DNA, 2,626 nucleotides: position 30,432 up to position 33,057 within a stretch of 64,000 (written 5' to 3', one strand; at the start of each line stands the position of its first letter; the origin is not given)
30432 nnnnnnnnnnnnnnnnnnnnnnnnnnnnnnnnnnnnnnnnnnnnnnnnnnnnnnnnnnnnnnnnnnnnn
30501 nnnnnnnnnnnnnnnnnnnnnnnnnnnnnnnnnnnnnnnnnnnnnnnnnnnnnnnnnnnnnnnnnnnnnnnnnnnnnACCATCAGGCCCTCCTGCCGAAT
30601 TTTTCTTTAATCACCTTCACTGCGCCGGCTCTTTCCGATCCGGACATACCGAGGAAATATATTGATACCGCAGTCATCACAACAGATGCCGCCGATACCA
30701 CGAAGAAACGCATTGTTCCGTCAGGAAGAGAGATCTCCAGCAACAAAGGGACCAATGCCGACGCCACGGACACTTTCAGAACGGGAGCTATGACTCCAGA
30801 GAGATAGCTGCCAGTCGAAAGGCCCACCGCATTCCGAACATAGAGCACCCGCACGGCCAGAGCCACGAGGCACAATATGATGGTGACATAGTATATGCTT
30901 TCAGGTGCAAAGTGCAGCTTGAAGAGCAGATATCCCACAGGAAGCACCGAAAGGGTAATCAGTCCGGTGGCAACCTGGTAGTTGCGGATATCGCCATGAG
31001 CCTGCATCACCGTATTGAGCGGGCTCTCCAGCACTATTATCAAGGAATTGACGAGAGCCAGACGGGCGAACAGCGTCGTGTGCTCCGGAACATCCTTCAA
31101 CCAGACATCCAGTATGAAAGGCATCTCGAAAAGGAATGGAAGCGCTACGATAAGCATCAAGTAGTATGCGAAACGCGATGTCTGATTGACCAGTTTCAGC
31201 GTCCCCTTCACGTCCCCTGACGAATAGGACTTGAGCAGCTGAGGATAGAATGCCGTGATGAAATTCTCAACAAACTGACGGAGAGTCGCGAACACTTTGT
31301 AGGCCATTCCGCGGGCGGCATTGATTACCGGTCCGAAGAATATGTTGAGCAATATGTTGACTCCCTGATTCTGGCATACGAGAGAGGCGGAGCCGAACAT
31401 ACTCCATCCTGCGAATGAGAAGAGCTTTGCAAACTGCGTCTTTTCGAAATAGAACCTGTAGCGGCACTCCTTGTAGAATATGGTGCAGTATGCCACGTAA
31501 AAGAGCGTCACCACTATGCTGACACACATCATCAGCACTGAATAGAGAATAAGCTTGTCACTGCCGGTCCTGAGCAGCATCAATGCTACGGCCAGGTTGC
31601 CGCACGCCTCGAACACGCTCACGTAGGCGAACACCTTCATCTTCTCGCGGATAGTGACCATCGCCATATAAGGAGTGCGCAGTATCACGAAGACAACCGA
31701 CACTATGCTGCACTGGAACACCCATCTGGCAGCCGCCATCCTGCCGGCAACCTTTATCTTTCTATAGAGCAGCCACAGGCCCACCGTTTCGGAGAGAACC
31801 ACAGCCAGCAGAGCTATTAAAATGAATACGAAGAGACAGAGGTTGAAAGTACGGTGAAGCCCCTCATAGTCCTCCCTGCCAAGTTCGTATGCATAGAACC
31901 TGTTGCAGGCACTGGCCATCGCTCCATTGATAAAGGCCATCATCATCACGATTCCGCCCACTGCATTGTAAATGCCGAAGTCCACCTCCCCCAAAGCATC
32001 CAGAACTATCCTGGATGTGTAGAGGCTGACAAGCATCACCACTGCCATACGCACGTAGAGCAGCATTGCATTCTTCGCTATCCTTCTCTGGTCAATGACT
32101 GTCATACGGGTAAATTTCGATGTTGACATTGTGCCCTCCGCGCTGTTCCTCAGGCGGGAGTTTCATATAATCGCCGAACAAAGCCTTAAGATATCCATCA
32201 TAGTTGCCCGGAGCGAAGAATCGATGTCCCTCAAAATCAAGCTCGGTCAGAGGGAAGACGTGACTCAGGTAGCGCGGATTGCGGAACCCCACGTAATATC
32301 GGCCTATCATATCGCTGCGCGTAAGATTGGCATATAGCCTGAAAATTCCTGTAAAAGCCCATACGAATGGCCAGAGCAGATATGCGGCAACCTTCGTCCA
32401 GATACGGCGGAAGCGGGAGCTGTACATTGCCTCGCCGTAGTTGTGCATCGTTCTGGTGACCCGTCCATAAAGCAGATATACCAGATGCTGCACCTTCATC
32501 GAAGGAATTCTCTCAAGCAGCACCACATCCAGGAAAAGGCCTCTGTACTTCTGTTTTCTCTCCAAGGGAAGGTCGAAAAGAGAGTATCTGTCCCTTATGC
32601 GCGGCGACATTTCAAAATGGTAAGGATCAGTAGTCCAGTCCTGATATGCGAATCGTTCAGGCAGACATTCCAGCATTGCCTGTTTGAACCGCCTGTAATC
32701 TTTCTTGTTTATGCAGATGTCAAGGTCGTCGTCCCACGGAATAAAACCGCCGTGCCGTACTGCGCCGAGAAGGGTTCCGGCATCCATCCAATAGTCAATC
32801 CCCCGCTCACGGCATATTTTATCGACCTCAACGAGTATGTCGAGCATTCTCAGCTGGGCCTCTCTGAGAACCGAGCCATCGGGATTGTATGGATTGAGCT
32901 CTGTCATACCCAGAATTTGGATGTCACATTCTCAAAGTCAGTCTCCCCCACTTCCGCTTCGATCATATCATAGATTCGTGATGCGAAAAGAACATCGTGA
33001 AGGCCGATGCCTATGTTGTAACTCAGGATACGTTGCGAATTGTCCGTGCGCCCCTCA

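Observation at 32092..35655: LicC-type cytidylyltransferase fused to a CobD/HisC-type PLP enzyme, coupled to an OCD-family enzyme and LicD: predicted route to a CDP-activated amino-alcohol-phosphate glycan decoration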

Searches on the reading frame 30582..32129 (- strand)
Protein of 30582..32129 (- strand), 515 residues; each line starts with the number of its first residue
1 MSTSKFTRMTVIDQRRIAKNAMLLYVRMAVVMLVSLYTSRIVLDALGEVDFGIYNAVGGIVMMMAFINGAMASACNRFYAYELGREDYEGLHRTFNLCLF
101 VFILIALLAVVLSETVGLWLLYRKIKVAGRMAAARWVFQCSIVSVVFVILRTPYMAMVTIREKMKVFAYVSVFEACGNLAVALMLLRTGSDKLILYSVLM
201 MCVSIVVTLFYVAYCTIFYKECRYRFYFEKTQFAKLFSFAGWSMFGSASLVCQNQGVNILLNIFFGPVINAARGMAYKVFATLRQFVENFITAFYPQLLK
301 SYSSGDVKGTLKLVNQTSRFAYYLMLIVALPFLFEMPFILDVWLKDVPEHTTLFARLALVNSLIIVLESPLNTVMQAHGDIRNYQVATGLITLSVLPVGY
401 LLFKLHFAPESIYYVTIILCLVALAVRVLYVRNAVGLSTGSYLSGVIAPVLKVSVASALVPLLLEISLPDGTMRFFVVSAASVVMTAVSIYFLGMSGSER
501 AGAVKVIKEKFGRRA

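Call 3: search_protein_families(library=pfam, proteins=[window:30582-32129:-], max_evalue=0.01)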
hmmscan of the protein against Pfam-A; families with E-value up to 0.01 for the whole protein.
window:30582-32129:- (515 aa): 1 family
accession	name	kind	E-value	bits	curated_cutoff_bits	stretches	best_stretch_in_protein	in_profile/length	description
PF01554.23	MatE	-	0.00042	20.5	24.9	1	28-181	6-158/161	MatE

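Call 4: search_protein_families(library=ncbifam, proteins=[window:30582-32129:-], max_evalue=0.01)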
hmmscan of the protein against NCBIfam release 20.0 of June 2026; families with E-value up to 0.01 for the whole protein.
window:30582-32129:- (515 aa): 0 families

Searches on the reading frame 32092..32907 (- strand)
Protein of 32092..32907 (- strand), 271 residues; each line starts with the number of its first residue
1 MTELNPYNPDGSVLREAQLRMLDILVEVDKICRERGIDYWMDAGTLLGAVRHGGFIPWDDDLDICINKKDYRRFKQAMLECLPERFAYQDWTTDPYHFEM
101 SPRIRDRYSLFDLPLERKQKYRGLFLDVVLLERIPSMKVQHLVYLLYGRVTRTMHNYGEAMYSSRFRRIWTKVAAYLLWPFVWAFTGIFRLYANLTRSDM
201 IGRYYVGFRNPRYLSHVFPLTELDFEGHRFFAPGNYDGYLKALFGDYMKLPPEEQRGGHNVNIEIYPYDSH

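Call 3: search_protein_families(library=pfam, proteins=[window:32092-32907:-], max_evalue=0.01)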
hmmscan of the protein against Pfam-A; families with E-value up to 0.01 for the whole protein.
window:32092-32907:- (271 aa): 1 family
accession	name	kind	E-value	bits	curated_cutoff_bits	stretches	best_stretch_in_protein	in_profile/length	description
PF04991.19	LicD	-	2.6e-33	116.5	22.6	1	32-245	1-227/227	LicD family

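Call 4: search_protein_families(library=ncbifam, proteins=[window:32092-32907:-], max_evalue=0.01)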
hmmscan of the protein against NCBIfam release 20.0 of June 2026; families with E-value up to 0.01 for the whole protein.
window:32092-32907:- (271 aa): 1 family
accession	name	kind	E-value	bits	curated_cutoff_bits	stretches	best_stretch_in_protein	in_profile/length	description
NF045866.1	GGPL_Ptran_Mf1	equivalog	1.6e-18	67.7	225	1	18-253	2-227/240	diacylglycerol cholinephosphotransferase Mf1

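Call 91: search_protein_families(library=pfam, proteins=[P0375], max_evalue=0.000001)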
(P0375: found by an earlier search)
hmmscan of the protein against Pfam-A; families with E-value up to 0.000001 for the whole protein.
P0375 (602 aa): 2 families
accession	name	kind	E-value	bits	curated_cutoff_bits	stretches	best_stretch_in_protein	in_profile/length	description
PF04991.19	LicD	-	1.4e-32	114.1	22.6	1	366-579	1-227/227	LicD family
PF02317.23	Octopine_DH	-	4.9e-28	98.5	30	1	178-331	3-148/150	NAD/NADP octopine/nopaline dehydrogenase, alpha-helical domain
